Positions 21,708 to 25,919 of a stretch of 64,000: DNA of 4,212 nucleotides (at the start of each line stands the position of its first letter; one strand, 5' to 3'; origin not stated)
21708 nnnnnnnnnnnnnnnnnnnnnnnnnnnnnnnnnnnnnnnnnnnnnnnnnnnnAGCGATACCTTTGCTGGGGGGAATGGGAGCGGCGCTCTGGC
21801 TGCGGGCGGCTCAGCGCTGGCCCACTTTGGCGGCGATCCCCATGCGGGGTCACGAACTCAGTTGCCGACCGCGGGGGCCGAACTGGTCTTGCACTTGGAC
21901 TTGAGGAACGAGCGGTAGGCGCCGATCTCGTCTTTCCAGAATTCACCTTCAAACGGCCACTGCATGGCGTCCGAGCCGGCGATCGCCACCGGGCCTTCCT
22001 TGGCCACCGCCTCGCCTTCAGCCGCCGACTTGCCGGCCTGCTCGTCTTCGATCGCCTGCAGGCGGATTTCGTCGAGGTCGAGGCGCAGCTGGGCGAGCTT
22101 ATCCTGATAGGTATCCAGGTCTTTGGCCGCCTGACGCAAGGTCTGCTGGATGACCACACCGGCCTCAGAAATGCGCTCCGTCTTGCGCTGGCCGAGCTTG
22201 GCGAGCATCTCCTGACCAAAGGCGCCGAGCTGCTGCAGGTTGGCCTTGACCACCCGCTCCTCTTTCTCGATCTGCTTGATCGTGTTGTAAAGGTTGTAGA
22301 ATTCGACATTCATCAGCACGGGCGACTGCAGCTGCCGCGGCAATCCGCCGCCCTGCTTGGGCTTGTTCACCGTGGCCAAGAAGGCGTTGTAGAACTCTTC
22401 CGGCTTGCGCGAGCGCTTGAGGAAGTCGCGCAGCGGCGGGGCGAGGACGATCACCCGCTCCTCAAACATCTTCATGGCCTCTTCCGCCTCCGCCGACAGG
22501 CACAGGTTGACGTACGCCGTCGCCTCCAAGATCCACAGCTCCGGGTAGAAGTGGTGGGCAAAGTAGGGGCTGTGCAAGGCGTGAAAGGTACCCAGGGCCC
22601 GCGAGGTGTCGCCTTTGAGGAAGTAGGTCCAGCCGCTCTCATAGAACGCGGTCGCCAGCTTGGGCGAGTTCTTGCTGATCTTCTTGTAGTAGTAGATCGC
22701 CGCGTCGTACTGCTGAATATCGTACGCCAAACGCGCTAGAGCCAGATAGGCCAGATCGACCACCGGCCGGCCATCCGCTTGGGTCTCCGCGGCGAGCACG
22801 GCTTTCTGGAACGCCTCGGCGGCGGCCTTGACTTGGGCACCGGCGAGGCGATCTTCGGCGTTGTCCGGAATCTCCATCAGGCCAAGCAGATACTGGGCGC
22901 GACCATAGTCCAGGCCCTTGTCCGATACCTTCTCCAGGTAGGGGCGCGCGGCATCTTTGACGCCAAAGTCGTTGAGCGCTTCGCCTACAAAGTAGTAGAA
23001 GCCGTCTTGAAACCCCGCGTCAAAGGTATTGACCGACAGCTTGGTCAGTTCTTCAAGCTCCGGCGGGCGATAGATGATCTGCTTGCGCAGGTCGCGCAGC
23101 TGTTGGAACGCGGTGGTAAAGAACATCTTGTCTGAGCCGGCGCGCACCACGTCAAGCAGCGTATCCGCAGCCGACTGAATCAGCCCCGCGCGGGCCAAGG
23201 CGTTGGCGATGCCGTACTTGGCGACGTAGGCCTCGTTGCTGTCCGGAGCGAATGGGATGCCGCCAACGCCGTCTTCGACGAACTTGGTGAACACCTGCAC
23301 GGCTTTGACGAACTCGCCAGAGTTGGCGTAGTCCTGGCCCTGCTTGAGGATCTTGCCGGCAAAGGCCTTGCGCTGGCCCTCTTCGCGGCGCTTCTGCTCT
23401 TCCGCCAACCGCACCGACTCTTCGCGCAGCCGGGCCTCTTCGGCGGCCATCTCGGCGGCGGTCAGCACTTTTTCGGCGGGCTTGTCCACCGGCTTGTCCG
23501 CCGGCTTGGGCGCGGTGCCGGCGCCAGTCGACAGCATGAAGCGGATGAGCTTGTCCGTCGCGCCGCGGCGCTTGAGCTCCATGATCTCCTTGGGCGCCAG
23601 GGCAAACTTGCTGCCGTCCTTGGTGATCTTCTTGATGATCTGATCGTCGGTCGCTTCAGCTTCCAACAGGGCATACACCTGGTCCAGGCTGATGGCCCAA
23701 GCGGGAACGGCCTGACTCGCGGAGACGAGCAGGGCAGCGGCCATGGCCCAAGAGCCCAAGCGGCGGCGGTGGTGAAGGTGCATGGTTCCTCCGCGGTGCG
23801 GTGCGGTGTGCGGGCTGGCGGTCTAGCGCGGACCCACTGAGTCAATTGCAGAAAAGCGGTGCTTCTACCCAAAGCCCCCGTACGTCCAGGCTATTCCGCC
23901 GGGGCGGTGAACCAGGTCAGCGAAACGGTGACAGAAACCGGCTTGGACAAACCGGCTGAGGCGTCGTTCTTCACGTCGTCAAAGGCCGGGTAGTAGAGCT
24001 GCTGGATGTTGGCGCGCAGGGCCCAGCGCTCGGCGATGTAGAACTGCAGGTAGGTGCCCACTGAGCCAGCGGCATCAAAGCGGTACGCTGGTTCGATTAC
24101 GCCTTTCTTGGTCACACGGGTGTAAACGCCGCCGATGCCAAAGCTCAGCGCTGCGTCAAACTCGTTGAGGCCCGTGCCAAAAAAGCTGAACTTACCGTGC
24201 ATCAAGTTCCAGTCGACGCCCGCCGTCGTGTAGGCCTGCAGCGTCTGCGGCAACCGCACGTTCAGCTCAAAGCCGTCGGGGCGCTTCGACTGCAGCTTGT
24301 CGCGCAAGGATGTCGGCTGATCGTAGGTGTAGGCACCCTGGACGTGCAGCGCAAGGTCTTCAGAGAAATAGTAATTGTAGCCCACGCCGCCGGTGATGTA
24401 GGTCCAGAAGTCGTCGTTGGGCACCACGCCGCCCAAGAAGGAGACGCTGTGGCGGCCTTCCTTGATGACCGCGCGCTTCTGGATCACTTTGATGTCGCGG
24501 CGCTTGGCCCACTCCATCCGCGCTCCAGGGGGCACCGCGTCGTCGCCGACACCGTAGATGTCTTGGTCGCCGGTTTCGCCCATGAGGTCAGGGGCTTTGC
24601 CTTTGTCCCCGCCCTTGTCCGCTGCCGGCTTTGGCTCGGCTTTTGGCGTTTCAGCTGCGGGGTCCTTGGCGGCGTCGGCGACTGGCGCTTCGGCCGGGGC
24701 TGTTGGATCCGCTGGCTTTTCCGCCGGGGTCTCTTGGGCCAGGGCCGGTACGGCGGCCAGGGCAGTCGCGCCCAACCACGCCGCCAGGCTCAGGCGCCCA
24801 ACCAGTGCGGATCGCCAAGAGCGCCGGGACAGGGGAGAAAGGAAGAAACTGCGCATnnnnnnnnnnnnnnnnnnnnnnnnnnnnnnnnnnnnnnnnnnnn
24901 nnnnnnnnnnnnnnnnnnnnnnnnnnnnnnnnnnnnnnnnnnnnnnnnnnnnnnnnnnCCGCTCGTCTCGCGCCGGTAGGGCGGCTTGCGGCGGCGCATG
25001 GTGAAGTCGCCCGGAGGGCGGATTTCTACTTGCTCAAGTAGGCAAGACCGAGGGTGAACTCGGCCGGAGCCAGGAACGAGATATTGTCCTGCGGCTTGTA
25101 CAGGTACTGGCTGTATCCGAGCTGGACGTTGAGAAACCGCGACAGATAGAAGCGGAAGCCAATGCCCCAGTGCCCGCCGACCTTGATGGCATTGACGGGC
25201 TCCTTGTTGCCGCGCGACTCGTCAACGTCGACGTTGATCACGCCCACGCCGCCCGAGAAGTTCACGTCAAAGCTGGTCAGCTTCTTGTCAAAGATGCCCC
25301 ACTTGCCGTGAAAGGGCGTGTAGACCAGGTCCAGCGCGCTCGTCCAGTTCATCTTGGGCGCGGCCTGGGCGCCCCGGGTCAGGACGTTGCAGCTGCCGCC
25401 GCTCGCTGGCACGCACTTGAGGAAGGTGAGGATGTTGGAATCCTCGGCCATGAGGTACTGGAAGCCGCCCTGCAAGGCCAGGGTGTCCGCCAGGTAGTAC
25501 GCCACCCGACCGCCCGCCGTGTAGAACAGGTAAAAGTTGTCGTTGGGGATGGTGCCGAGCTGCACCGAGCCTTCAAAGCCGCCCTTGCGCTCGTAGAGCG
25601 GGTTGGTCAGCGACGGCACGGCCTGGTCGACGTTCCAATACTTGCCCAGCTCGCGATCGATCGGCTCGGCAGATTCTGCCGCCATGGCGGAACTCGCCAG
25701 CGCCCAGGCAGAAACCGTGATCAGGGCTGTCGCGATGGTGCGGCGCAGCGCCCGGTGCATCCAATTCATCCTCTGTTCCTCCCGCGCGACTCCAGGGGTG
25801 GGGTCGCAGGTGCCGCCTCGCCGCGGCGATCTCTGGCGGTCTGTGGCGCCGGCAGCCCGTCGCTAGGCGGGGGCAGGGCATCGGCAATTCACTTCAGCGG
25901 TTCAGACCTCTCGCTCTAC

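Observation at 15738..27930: Glt/Nfs-type gene order (barrel, barrel, TPR, giant TPR, TPR, mini-protein) headed by a vWA lipoprotein in one co-directional block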

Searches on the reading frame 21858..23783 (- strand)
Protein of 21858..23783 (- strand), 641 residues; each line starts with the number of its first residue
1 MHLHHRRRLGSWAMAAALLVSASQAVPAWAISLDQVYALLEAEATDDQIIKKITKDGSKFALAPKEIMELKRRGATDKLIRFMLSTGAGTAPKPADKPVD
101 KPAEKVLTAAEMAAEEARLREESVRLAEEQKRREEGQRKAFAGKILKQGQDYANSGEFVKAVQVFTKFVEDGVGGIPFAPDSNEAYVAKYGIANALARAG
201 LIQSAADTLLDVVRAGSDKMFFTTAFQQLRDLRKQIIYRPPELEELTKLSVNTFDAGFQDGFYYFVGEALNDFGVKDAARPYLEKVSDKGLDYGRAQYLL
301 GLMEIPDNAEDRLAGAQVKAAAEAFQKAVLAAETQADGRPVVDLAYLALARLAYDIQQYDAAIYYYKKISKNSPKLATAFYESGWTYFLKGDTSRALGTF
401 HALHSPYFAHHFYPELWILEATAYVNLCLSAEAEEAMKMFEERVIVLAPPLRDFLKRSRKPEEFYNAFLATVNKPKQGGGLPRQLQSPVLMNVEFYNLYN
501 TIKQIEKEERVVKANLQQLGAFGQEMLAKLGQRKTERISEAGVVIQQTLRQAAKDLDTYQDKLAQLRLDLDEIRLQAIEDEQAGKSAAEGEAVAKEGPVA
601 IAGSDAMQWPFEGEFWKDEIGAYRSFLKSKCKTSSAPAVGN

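Call 5: search_protein_families(library=pfam, proteins=[window:21858-23783:-], max_evalue=0.01)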
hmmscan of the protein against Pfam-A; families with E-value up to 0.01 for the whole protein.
window:21858-23783:- (641 aa): 5 families
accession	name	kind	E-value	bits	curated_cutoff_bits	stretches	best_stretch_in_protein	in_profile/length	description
PF13432.12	TPR_16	-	1.3e-07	32.3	32.7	1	347-400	1-54/65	Tetratricopeptide repeat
PF13174.12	TPR_6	-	0.00011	23.1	26.3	0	345-375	2-32/33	Tetratricopeptide repeat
PF07719.23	TPR_2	-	0.00065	20.1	27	0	345-374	3-32/34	Tetratricopeptide repeat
PF25062.1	ARM_TT21_N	-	0.0013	18.9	40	1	261-391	101-216/222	Tetratricopeptide repeat protein 21 N-terminal ARM repeat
PF13424.12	TPR_12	-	0.0068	17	30.1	0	320-369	21-71/77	Tetratricopeptide repeat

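Call 6: search_protein_families(library=ncbifam, proteins=[window:21858-23783:-], max_evalue=0.01)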
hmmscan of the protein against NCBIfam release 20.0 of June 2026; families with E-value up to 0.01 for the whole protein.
window:21858-23783:- (641 aa): 6 families
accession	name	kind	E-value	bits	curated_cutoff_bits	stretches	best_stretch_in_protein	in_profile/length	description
NF033756.1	gliding_GltC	equivalog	6.4e-52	177.1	450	1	181-632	146-620/622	adventurous gliding motility protein GltC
TIGR02795.1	tol_pal_ybgF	equivalog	9.7e-07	29.4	90.1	0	361-438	20-100/119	tol-pal system protein YbgF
TIGR02917.1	PEP_TPR_lipo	equivalog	4.9e-05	21.4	312.2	1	305-405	631-731/899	XrtA/PEP-CTERM system TPR-repeat protein PrsT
NF033762.1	social_mot_Tgl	equivalog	0.00016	21.1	225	1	306-402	62-161/252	social motility TPR repeat lipoprotein Tgl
NF047371.1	FlcA_CTERM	equivalog_domain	0.00066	18.3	300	1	301-404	399-500/646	periplasmic flagellar collar protein FlcA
NF008757.0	PRK11788.1-5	equivalog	0.0033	16.6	363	0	309-377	187-248/388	lipopolysaccharide assembly protein LapB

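Call 28: find_homologous_proteins(query=window:21858-23783:-, max_evalue=0.001)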
Query window:21858-23783:- (641 aa): 176 proteins with E <= 0.001 among 8000 candidates; the best 120 are listed.
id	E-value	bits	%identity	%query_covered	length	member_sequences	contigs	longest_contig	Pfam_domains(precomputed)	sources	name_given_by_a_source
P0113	0.0e+0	1381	97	100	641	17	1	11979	PF13432.13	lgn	-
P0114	0.0e+0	1074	74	100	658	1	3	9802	PF14559.13,PF13432.13,PF13428.13,PF13181.13,PF13174.13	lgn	-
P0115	0.0e+0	1053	76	98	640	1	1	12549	PF13174.13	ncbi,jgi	jgi:tetratricopeptide (TPR) repeat protein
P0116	0.0e+0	1047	74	98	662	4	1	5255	PF14559.13,PF13432.13,PF13428.13,PF13181.13,PF13174.13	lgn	-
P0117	0.0e+0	1035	73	100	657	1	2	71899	PF13432.13,PF13174.13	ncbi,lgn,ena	-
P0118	0.0e+0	1034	76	95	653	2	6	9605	PF13432.13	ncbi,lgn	-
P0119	0.0e+0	1031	73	99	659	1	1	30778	PF13432.13,PF13174.13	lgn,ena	-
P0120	0.0e+0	1028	74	98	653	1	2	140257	PF13432.13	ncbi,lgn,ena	-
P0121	0.0e+0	1026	74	98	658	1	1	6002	-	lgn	-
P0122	0.0e+0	1012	75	95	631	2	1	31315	PF13432.13,PF13174.13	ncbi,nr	ncbi:MAG: hypothetical protein EXR77_07915 [Myxococcales bacterium]|nr:hypothetical protein [Myxococ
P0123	1.2e-294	997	73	95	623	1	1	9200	PF13432.13,PF13174.13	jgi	-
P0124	1.5e-269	914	67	94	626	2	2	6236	PF14559.13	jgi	-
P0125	4.9e-268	909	66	96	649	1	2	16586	PF25062.2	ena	-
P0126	9.6e-266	901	68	96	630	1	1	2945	PF13432.13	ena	-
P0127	5.5e-263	892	65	97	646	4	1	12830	-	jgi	jgi:hypothetical protein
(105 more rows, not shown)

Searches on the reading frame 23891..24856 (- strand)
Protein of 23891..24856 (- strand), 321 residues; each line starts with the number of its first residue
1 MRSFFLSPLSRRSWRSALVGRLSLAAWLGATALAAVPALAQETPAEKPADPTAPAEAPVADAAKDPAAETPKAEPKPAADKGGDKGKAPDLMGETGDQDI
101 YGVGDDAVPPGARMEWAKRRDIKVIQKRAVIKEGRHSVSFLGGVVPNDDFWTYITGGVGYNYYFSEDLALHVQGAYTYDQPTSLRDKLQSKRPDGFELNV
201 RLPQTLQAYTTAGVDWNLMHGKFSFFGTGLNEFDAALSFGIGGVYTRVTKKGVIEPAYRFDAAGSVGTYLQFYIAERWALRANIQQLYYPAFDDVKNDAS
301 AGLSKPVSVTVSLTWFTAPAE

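Call 5: search_protein_families(library=pfam, proteins=[window:23891-24856:-], max_evalue=0.01)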
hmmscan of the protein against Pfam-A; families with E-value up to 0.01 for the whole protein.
window:23891-24856:- (321 aa): 0 families

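Call 6: search_protein_families(library=ncbifam, proteins=[window:23891-24856:-], max_evalue=0.01)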
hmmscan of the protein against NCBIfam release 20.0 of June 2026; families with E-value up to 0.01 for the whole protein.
window:23891-24856:- (321 aa): 1 family
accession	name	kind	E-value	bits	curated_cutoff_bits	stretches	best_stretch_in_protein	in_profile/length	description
TIGR04565.1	OMP_myx_plus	subfamily_domain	3.1e-19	69.5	60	1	143-316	2-160/161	outer membrane beta-barrel domain-containing protein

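Call 29: search_protein_families(library=ncbifam, proteins=[window:23891-24856:-], max_evalue=10)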
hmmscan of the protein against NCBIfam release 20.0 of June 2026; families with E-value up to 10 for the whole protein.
window:23891-24856:- (321 aa): 1 family
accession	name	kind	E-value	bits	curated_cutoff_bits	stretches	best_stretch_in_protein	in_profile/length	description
TIGR04565.1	OMP_myx_plus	subfamily_domain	3.1e-19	69.5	60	1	143-316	2-160/161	outer membrane beta-barrel domain-containing protein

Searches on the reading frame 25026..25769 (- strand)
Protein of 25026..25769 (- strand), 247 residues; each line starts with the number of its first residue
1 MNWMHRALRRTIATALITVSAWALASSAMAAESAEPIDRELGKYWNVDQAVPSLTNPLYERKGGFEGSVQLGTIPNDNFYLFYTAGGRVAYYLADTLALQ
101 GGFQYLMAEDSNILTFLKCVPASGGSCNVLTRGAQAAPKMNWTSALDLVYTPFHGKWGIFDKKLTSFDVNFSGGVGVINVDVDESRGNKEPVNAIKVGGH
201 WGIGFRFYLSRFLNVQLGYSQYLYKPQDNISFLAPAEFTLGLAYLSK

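Call 5: search_protein_families(library=pfam, proteins=[window:25026-25769:-], max_evalue=0.01)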
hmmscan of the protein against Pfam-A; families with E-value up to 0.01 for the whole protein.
window:25026-25769:- (247 aa): 1 family
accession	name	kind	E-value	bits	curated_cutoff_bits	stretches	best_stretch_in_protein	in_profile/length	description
PF13505.12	OMP_b-brl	-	0.00027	21.6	28.7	1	63-244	20-173/175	Outer membrane protein beta-barrel domain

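Call 6: search_protein_families(library=ncbifam, proteins=[window:25026-25769:-], max_evalue=0.01)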
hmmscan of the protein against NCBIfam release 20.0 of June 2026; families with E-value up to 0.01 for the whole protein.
window:25026-25769:- (247 aa): 1 family
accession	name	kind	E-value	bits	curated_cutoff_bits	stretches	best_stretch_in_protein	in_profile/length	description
TIGR04565.1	OMP_myx_plus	subfamily_domain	5.9e-20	71.9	60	1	72-244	2-159/161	outer membrane beta-barrel domain-containing protein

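Call 29: search_protein_families(library=ncbifam, proteins=[window:25026-25769:-], max_evalue=10)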
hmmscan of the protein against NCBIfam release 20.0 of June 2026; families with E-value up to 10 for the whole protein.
window:25026-25769:- (247 aa): 1 family
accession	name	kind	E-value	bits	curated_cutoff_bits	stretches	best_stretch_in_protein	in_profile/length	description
TIGR04565.1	OMP_myx_plus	subfamily_domain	5.9e-20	71.9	60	1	72-244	2-159/161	outer membrane beta-barrel domain-containing protein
